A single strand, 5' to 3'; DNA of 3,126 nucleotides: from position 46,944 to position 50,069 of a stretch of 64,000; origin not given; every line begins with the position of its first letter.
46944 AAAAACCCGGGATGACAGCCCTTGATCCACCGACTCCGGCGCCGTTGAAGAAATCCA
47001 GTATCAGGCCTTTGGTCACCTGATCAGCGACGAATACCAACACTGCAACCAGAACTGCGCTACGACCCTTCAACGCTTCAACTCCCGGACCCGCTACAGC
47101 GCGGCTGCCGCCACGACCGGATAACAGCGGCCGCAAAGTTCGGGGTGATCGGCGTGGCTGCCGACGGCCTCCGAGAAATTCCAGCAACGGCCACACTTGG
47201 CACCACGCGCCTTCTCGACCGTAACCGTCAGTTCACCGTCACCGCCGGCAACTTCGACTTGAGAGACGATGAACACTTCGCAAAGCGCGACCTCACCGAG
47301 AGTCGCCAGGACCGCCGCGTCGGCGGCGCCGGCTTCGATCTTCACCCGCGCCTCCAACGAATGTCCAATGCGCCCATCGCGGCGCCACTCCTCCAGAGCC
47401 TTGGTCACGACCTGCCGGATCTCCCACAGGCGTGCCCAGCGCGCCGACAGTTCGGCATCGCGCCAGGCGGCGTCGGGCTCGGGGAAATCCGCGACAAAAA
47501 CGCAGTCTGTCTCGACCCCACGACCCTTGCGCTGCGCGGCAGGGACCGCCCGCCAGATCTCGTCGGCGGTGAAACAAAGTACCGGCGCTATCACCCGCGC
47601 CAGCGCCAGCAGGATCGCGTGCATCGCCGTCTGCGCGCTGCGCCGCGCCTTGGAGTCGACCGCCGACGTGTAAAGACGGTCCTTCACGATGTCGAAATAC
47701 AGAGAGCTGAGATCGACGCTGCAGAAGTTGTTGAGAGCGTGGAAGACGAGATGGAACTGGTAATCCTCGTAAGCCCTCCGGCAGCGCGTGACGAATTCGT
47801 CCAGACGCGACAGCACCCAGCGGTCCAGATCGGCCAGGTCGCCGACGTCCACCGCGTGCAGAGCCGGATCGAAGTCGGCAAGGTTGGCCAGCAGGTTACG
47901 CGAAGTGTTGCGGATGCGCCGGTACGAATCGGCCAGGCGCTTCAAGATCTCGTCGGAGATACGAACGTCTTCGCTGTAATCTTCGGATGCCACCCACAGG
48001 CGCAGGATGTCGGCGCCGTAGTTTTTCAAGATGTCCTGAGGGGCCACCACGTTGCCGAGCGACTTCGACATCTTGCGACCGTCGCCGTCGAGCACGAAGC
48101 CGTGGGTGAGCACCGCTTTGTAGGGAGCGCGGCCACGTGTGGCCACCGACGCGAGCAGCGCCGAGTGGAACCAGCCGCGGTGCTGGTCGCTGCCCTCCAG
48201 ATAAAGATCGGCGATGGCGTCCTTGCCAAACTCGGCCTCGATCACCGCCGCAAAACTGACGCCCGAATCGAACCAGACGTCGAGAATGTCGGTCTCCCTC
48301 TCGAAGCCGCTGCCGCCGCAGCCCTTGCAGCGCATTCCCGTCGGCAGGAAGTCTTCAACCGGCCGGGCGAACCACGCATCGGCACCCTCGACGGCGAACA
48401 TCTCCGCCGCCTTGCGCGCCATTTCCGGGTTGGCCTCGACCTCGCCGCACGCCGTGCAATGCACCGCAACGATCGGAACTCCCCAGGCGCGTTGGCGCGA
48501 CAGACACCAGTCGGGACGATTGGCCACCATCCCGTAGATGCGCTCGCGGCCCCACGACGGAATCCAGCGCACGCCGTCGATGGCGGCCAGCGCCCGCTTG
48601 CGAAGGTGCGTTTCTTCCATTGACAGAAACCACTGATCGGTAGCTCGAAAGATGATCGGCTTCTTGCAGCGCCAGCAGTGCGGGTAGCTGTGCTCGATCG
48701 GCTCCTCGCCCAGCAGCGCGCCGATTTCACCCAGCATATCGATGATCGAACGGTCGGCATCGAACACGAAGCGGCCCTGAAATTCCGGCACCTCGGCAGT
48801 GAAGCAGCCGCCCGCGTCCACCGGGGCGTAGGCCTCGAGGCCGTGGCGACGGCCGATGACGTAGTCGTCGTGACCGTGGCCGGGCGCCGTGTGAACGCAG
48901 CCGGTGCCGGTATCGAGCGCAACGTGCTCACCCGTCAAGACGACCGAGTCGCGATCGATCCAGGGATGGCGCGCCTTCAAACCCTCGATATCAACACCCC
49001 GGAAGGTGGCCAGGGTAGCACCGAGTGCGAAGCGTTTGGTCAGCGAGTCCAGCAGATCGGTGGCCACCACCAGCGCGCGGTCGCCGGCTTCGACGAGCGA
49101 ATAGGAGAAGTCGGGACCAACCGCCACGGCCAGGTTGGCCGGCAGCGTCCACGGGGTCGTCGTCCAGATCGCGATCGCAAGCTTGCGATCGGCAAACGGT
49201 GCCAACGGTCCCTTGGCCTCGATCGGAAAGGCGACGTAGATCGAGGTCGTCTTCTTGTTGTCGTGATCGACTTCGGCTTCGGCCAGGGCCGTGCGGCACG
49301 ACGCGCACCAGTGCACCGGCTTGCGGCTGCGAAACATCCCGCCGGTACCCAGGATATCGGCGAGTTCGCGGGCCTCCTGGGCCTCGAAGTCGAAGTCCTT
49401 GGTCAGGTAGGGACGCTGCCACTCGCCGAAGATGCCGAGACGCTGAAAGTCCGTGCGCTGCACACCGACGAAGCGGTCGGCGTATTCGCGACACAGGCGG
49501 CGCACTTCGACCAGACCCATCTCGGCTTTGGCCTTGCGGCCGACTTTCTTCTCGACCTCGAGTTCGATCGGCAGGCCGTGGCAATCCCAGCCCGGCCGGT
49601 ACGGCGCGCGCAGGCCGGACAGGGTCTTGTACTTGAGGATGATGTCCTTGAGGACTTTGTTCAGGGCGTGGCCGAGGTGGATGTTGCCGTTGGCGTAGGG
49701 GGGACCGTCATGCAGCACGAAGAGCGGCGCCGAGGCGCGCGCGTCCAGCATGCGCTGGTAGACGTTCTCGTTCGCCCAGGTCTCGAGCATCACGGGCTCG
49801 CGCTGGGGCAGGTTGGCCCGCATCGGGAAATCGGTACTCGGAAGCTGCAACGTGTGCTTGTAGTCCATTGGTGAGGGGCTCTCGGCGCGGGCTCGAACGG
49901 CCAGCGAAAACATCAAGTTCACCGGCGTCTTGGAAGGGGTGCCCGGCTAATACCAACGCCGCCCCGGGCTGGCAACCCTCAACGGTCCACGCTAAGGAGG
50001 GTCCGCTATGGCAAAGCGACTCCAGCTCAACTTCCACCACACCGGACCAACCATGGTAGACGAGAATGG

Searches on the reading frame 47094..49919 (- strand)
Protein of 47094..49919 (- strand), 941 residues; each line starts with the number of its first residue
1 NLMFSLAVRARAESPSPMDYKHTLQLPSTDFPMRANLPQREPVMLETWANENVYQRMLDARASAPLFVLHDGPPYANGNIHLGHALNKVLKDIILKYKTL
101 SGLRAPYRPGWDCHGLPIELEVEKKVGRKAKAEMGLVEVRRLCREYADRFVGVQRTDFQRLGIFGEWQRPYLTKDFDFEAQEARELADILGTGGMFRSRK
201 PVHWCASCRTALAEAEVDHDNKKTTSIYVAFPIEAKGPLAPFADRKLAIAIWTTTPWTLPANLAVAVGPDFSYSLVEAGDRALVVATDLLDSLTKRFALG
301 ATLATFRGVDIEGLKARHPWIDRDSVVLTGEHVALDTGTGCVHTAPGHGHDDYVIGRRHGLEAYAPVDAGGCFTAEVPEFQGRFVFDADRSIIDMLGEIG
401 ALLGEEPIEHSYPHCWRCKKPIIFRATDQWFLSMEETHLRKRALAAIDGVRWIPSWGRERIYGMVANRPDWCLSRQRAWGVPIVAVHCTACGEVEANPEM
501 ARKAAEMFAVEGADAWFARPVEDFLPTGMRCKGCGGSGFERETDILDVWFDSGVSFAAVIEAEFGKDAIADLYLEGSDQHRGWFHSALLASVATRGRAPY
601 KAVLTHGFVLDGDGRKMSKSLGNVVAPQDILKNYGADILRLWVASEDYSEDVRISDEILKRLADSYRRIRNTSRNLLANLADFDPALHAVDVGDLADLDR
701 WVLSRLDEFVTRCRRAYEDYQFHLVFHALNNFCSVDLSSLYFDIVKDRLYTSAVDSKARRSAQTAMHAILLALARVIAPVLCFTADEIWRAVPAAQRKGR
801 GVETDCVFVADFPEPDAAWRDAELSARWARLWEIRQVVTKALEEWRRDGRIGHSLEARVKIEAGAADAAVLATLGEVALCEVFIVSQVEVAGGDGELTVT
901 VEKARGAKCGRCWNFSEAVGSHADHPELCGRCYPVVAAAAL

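Call 54: find_homologous_proteins(query=window:47094-49919:-, max_evalue=1e-50)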
Query window:47094-49919:- (941 aa): 8000 proteins with E <= 1e-50 among 8000 candidates; the best 120 are listed.
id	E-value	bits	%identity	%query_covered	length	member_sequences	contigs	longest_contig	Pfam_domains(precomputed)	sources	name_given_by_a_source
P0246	0.0e+0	1977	90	98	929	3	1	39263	PF09334.18,PF01406.26,PF08264.20,PF01921.25,PF00133.29,PF06827.21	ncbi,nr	ncbi:MAG: isoleucine--tRNA ligase [Deltaproteobacteria bacterium]|nr:isoleucine--tRNA ligase [Deltap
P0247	0.0e+0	1955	89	98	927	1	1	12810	PF09334.18,PF01406.26,PF08264.20,PF01921.25,PF00133.29,PF06827.21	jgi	-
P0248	0.0e+0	1718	78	98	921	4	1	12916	PF09334.18,PF01406.26,PF08264.20,PF01921.25,PF00133.29,PF06827.21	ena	-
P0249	0.0e+0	1713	77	98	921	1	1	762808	PF09334.18,PF01406.26,PF08264.20,PF01921.25,PF00133.29,PF06827.21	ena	-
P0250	0.0e+0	1713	78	98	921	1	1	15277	PF09334.18,PF01406.26,PF08264.20,PF01921.25,PF00133.29,PF06827.21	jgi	jgi:isoleucyl-tRNA synthetase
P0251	0.0e+0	1707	77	98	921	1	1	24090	PF09334.18,PF01406.26,PF08264.20,PF00133.29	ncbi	ncbi:MAG: isoleucine--tRNA ligase [Candidatus Binatia bacterium]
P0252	0.0e+0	1702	77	98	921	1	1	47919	PF09334.18,PF01406.26,PF08264.20,PF01921.25,PF00133.29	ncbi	-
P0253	0.0e+0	1697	77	98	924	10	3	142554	PF09334.18,PF01406.26,PF08264.20,PF01921.25,PF00133.29,PF06827.21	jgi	jgi:isoleucyl-tRNA synthetase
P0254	0.0e+0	1692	77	98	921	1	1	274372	PF09334.18,PF01406.26,PF08264.20,PF01921.25,PF00133.29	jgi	-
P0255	0.0e+0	1682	76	98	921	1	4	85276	PF09334.18,PF01406.26,PF08264.20,PF00133.29,PF06827.21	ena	-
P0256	0.0e+0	1680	76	98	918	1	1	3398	PF09334.18,PF01406.26,PF08264.20,PF01921.25,PF00133.29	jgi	-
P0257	0.0e+0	1677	76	98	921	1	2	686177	PF09334.18,PF01406.26,PF08264.20,PF00133.29,PF06827.21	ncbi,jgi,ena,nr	ncbi:MAG TPA: isoleucine--tRNA ligase [Candidatus Limnocylindrales bacterium]|nr:isoleucine--tRNA li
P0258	0.0e+0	1673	75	98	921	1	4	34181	PF09334.18,PF01406.26,PF08264.20,PF01921.25,PF00133.29,PF06827.21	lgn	-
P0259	0.0e+0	1669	76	98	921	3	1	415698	PF09334.18,PF01406.26,PF08264.20,PF00133.29,PF06827.21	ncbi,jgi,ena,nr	ncbi:MAG TPA: isoleucine--tRNA ligase [Candidatus Limnocylindrales bacterium]|nr:isoleucine--tRNA li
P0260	0.0e+0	1625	73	98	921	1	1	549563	PF09334.18,PF01406.26,PF08264.20,PF00133.29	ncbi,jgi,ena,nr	ncbi:MAG TPA: isoleucine--tRNA ligase [Candidatus Binatia bacterium]|nr:isoleucine--tRNA ligase [Can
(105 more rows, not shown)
